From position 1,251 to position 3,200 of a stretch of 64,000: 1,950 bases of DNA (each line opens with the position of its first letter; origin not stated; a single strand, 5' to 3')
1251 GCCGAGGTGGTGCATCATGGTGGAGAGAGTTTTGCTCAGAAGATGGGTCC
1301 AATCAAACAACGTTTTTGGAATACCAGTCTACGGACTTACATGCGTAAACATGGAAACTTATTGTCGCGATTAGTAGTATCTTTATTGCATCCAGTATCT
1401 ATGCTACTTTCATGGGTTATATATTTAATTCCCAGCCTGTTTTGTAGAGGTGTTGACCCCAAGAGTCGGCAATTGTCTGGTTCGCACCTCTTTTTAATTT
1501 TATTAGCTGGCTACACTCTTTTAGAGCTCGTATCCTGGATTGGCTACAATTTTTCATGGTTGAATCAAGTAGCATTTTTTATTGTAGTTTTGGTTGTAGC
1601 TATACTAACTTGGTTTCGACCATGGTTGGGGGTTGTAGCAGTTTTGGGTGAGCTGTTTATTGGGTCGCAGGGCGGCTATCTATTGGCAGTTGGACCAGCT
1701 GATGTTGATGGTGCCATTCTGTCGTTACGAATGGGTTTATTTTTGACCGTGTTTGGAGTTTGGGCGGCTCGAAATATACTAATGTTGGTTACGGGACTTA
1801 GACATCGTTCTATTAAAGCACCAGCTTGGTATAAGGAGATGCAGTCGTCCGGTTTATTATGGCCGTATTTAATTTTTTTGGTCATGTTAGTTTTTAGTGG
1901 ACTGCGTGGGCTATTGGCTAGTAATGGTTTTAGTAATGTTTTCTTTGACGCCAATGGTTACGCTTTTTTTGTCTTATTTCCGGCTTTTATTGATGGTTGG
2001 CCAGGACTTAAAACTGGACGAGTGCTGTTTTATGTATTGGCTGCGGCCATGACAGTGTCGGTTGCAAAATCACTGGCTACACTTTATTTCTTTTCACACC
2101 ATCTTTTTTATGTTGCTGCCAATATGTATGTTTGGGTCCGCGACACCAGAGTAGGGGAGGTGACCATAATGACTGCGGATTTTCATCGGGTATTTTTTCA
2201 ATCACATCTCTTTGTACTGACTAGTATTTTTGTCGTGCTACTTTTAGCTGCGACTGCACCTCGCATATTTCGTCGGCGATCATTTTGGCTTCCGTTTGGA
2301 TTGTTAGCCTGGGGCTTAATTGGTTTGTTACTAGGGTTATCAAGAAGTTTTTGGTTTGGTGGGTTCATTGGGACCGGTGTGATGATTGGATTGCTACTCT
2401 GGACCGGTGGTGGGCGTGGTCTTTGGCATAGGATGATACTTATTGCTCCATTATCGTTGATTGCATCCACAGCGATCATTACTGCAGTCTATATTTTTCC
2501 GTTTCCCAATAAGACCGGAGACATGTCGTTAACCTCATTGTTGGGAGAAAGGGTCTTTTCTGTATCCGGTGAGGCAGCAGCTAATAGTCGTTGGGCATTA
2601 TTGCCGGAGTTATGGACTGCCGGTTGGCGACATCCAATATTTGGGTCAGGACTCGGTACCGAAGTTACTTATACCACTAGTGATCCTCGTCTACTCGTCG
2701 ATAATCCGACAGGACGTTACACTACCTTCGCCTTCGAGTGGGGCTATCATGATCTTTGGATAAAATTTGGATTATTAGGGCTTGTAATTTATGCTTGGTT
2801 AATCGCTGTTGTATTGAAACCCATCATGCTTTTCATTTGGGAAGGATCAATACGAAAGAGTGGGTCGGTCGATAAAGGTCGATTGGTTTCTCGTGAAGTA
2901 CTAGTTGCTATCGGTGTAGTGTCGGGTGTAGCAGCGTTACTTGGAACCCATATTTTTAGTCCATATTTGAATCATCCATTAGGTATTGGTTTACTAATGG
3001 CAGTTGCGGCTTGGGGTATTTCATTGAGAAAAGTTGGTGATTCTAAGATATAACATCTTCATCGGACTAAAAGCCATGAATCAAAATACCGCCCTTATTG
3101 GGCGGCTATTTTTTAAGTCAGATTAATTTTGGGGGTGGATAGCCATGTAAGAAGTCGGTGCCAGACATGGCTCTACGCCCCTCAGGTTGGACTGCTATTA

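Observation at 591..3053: Glycosyltransferase fused to an O-antigen-ligase/Wzy_C-like polytopic domain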

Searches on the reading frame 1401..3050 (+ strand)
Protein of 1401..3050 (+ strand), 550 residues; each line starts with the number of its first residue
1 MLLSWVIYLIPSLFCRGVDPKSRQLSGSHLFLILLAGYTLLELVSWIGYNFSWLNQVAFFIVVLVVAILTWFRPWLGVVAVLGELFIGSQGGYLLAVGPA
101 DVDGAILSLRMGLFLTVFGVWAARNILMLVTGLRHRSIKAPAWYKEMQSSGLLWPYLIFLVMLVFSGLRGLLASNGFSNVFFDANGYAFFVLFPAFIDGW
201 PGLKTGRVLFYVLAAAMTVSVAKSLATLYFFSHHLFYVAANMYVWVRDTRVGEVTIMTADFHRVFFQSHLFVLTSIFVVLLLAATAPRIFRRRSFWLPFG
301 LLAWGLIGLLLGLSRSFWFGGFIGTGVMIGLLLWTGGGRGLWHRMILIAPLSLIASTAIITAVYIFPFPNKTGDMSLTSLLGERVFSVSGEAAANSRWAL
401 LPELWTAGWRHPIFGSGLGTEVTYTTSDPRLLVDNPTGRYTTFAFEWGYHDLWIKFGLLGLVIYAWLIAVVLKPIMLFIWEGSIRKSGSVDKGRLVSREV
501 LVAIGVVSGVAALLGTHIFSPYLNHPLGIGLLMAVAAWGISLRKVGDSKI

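Call 5: search_protein_families(library=pfam, proteins=[window:1401-3050:+], max_evalue=10)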
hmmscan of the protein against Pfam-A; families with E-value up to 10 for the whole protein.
window:1401-3050:+ (550 aa): 0 families

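Call 20: search_protein_representatives(protein=window:1401-3050:+)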
Query: 550 residues. Proteins with E-value up to 0.001 (for the whole library): 1069; up to 1e-10: 906; up to 1e-30: 639. The best 150 are listed.
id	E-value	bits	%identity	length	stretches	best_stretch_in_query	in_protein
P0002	4.5e-291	983.2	81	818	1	1-547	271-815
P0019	1.4e-192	657.9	59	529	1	24-547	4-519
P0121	6.2e-128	444.5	54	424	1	142-540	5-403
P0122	1.9e-118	413.2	46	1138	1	29-537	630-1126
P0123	3.9e-117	408.9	41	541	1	30-543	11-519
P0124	2.0e-116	406.5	47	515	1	30-536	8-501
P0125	7.4e-101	355.1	45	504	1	39-542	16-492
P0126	8.6e-94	331.8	43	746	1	34-541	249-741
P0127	2.1e-92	327.2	56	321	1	231-546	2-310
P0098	7.2e-89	315.5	38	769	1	31-537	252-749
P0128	2.9e-85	303.6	48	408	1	35-417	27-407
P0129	3.3e-76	273.7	40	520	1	38-534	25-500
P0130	6.4e-76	272.8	39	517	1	31-543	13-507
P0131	1.1e-75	272.0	40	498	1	30-536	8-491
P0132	5.0e-73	263.2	39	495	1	31-534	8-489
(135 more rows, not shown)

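Call 42: search_solved_structures(query=A4, max_evalue=10, show_alignments=4)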
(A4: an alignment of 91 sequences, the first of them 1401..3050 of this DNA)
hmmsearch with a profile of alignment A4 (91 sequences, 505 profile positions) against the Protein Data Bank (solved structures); distinct sequences matched with E-value up to 10: 1.
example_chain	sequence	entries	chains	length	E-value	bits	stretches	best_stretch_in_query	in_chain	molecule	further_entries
8fmw_AQ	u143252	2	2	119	1.3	10.9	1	137-167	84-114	50S ribosomal protein L18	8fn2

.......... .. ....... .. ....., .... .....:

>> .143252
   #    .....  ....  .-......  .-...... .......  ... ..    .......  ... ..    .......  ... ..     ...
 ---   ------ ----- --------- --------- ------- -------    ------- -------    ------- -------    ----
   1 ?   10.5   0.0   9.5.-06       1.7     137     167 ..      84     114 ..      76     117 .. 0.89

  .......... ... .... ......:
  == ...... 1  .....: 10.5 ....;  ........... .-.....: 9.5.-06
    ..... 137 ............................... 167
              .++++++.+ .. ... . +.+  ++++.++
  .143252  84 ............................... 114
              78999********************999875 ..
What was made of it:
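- Profile searches against PDB sequences find nothing (call 42).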

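Call 43: predict_structure(alignment_id=A3)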
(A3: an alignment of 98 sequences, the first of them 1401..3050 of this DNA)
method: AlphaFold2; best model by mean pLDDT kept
length: 550 residues; sequences in the alignment: 98
mean_pLDDT: 92.1   pTM: 0.92
mean pLDDT of the five models: 92.1, 91.4, 90.9, 90.4, 90.3
residues with pLDDT >= 90: 454; 70-90: 63; 50-70: 23; < 50: 10
segments of 3 or more residues with pLDDT < 50: 1-6, 10-12
pLDDT, mean of each block of 10 residues (from residue 1): 47 56 82 95 94 95 97 95 87 81 77 97 96 93 96 98 98 97 95 96 87 95 97 95 93 93 95 97 93 94 98 95 98 93 96 97 88 87 84 93 98 98 96 96 96 98 98 97 87 85 98 97 94 97 84
secondary structure, 60 per line:
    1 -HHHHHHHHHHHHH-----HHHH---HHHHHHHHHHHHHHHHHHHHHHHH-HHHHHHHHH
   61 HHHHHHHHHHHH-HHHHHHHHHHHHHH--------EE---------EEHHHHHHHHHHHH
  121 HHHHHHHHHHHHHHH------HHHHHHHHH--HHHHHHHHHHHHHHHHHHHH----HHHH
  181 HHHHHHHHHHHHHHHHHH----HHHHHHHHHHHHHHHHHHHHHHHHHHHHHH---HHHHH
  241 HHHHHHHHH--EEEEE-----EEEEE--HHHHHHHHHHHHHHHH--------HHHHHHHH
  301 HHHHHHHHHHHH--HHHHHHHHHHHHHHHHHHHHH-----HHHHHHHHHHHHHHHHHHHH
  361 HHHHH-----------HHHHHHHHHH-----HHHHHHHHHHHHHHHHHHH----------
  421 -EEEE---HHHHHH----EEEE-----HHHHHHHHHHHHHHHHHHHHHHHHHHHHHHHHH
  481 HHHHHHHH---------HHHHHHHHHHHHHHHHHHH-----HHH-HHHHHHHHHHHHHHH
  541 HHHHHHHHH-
elements in order: H2-14 H20-23 H27-50 H52-72 H74-87 H109-135 H142-150 H153-172 H177-198 H203-232 H236-249 E252-256 E262-266 H269-284 H293-312 H315-335 H341-365 H377-386 H392-410 E422-425 H429-434 E439-442 H448-488 H498-516 H526-549
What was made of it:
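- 1479..3050 (+): 14-TM membrane domain (aa 297-820) with the WaaL/SEDS (GT-C_B) fold, N-in and C-in. AF2 pLDDT 92.1, pTM 0.92 (call 43).
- On Wzy_C / O-antigen ligase superfamily (Pfam PF04932, clan CL0499; CAZy GT121 and clan GT-C1): Model pLDDT 92.1 (call 43).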

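Call 46: fold_search(model_id=the predicted structure, library=pdb)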
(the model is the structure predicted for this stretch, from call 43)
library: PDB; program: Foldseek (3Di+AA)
matches with E <= 10: 282; with E <= 0.001: 1
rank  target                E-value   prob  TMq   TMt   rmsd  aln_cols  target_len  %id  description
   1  7tpg_B                1.3e-04  1.00  0.38  0.48  10.3       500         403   14  Single-Particle Cryo-EM Structure of the WaaL O-antigen ligase in its ligand bound state (released 2022-04-06)
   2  9g71_A                2.2e-01  0.06  0.08  0.10  34.7       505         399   13  Cryo-EM structure of TTYH2 in complex with lipids in GDN (released 2025-05-21)
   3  3vvo                  3.2e-01  0.09  0.11  0.13  22.5       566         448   15  Crystal structure of MATE in the bent conformation (released 2013-04-03)
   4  8if8_C                3.3e-01  0.23  0.20  0.19  22.9       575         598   12  Arabinosyltransferase AftA (released 2023-05-31)
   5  6snh_X                3.7e-01  0.08  0.11  0.12  26.7       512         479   12  Cryo-EM structure of yeast ALG6 in complex with 6AG9 Fab and Dol25-P-Glc (released 2020-03-11)
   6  9pcb                  5.0e-01  0.06  0.09  0.11  27.6       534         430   10  Structure of Synaptic Vesicle Protein 2A Bound to UCB-J (released 2025-09-10)
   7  8wx1                  5.4e-01  0.06  0.10  0.11  24.3       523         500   11  Cryo-EM structure of mouse SLC15A3 (outward-facing open) (released 2024-10-30)
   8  9b4g_A                6.2e-01  0.10  0.13  0.16  27.6       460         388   12  Structure of inhibitor-bound human PSS1 (released 2024-09-04)
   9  6s7t_A                6.7e-01  0.16  0.21  0.18  16.6       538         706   12  Cryo-EM structure of human oligosaccharyltransferase complex OST-B (released 2019-12-18)
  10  8uga_A                8.3e-01  0.09  0.15  0.19  24.1       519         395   13  Mus musculus Otopetrin 2 (mOTOP2) M374W in pH 8.0 (released 2024-08-21)
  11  8uvt_A                9.0e-01  0.12  0.15  0.19  25.2       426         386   12  Structure of the insect gustatory receptor Gr9 from Bombyx mori (released 2024-03-20)
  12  9bii_A                1.0e+00  0.08  0.14  0.15  24.0       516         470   10  Mycobacterium tuberculosis EFPA antiparallel dimer (released 2025-02-05)
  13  8ufd_A                1.0e+00  0.05  0.10  0.11  26.5       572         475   12  Multidrug efflux pump MtEfpA bound with inhibitor BRD8000.3 (released 2024-09-11)
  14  7a0y_A                1.1e+00  0.07  0.12  0.15  19.2       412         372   15  Structure of dimeric sodium proton antiporter NhaA K300R variant, at pH 8.2, crystallized with chimeric Fab antibodies (released 2022-02-23)
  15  9jbt                  1.1e+00  0.06  0.13  0.15  20.9       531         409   11  Structure of LAT4 in complex with Phe (released 2026-03-11)
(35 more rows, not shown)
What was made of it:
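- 1479..3050 (+): Foldseek 7tpg E=1.3e-4 (call 46).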

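Call 62: find_related_loci(query=A4, collection=genome_contigs, flank=6000)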
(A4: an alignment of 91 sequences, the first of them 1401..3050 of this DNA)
Query A4 (550 aa) in genome_contigs; peptide patterns used: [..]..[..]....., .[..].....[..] (x = any residue, [..] = any of these).
599 stretches matched a pattern (row limit reached: there are more); 576 encode a relative of the query (tblastn E <= 1e-3); the best 80 are kept; 80 distinct loci.
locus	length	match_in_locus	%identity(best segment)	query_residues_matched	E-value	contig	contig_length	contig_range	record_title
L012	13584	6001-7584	62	29-547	0e+0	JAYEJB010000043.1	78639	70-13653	MAG: Patescibacteria group bacterium isolate MAG175 MAG175_43, whole genome shotgun sequence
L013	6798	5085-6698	57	12-549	0e+0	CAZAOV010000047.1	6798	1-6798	MAG TPA_asm: uncultured Gammaproteobacteria bacterium isolate SRP141376_co3_225 genome assembly, contig: NODE_29592_leng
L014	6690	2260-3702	47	50-540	5e-137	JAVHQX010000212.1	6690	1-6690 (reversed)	MAG: Patescibacteria group bacterium isolate WB02no13_65_8 NODE_7200_length_6690_cov_4.640995, whole genome shotgun sequ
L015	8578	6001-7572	45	16-540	1e-128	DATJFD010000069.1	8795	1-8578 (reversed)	MAG TPA_asm: Candidatus Binatia bacterium isolate SMAG_U15450 k141_7842833, whole genome shotgun sequence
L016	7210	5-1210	54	139-540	2e-127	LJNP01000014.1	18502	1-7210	MAG: Parcubacteria bacterium SG8_24 WOR_8-12_2412, whole genome shotgun sequence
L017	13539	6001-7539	43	22-544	1e-124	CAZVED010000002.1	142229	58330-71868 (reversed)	MAG TPA_asm: uncultured Gammaproteobacteria bacterium isolate SRP319275_co5_42 genome assembly, contig: NODE_16_length_1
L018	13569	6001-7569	46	41-539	3e-123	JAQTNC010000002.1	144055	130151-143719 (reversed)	MAG: Patescibacteria group bacterium isolate STA_55 NODE_247_length_144055_cov_6.545794_Sandtown_A, whole genome shotgun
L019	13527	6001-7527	43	18-544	1e-119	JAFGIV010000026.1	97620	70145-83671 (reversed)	MAG: Candidatus Uhrbacteria bacterium isolate Zod_Metabat.236 k87_14702476, whole genome shotgun sequence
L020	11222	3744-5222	45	41-540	1e-115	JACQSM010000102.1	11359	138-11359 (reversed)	MAG: Candidatus Uhrbacteria bacterium isolate NC_groundwater_1385_Ag_S-0.2um_61_26 S_p2_S4_coassembly_k141_3971180, whol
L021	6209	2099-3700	40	10-537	3e-111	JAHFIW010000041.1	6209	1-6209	MAG: bacterium isolate nzgw371 NODE_24986_length_6210_cov_4.714896, whole genome shotgun sequence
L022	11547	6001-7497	46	35-540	2e-108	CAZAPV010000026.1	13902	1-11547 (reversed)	MAG TPA_asm: uncultured Gammaproteobacteria bacterium isolate SRP193066_co2_451 genome assembly, contig: NODE_2322_lengt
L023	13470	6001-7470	42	40-533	3e-106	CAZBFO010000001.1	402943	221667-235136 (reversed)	MAG TPA_asm: uncultured Gammaproteobacteria bacterium isolate binchicken_co185_196 genome assembly, contig: NODE_18_leng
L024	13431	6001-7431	46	61-541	8e-122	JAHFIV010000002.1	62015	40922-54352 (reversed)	MAG: bacterium isolate nzgw370 NODE_227_length_62016_cov_3.461637, whole genome shotgun sequence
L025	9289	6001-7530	35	42-537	1e-77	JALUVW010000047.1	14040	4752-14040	MAG: Candidatus Falkowbacteria bacterium isolate 128-326_metabat2_scaf2bin.076 128-326_scaffold_1984_c1, whole genome sh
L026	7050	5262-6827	34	16-536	1e-77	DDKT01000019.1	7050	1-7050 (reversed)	MAG TPA_asm: Patescibacteria group bacterium UBA2591 UBA2591_contig_732, whole genome shotgun sequence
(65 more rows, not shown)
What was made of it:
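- At least 576 GTDB species carry the family (call 62).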

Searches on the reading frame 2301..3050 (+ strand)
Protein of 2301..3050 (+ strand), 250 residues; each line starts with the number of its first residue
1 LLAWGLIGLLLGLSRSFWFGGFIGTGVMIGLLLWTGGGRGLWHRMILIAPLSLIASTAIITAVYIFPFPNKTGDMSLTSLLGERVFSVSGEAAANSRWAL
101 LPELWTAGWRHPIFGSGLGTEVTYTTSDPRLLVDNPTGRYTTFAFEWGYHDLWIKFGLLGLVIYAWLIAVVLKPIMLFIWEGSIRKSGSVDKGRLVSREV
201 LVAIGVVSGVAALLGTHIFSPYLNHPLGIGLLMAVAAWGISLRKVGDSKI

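Call 5: search_protein_families(library=pfam, proteins=[window:2301-3050:+], max_evalue=10)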
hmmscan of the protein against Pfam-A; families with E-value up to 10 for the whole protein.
window:2301-3050:+ (250 aa): 1 family
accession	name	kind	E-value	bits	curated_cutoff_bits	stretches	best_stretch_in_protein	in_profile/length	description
PF04932.20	Wzy_C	-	3.3e-07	30.7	31.7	1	2-164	3-148/149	O-Antigen ligase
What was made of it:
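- On Wzy_C / O-antigen ligase superfamily (Pfam PF04932, clan CL0499; CAZy GT121 and clan GT-C1): A score of 30.7 bits (cutoff 31.7, E=3.3e-7) on aa 571-820 alone (call 5).
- Checked: It appears only for aa 571-820 scanned alone, at 30.7 bits, 1 bit under the gathering cutoff (call 5).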

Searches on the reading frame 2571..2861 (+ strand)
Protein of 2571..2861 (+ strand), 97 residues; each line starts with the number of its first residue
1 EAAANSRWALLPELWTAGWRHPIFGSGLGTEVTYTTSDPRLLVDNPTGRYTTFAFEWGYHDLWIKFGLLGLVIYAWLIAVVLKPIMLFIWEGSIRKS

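Call 76: search_protein_families(library=pfam, proteins=[window:2571-2861:+], max_evalue=10)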
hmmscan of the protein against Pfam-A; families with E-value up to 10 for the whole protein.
seq(97 aa): 1 family
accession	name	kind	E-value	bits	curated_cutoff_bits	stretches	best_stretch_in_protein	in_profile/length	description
PF04932.20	Wzy_C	-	6.8e-06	26.4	31.7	1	4-74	81-148/149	O-Antigen ligase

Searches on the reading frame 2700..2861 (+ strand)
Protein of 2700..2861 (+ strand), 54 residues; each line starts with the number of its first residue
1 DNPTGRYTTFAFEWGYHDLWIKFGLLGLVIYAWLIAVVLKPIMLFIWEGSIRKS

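Call 76: search_protein_families(library=pfam, proteins=[window:2700-2861:+], max_evalue=10)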
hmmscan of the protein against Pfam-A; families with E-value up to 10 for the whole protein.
seq(54 aa): 1 family
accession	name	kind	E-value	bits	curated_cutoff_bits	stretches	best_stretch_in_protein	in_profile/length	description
PF08675.17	RNA_bind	-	0.21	12.1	27.9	1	7-34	13-40/79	RNA binding domain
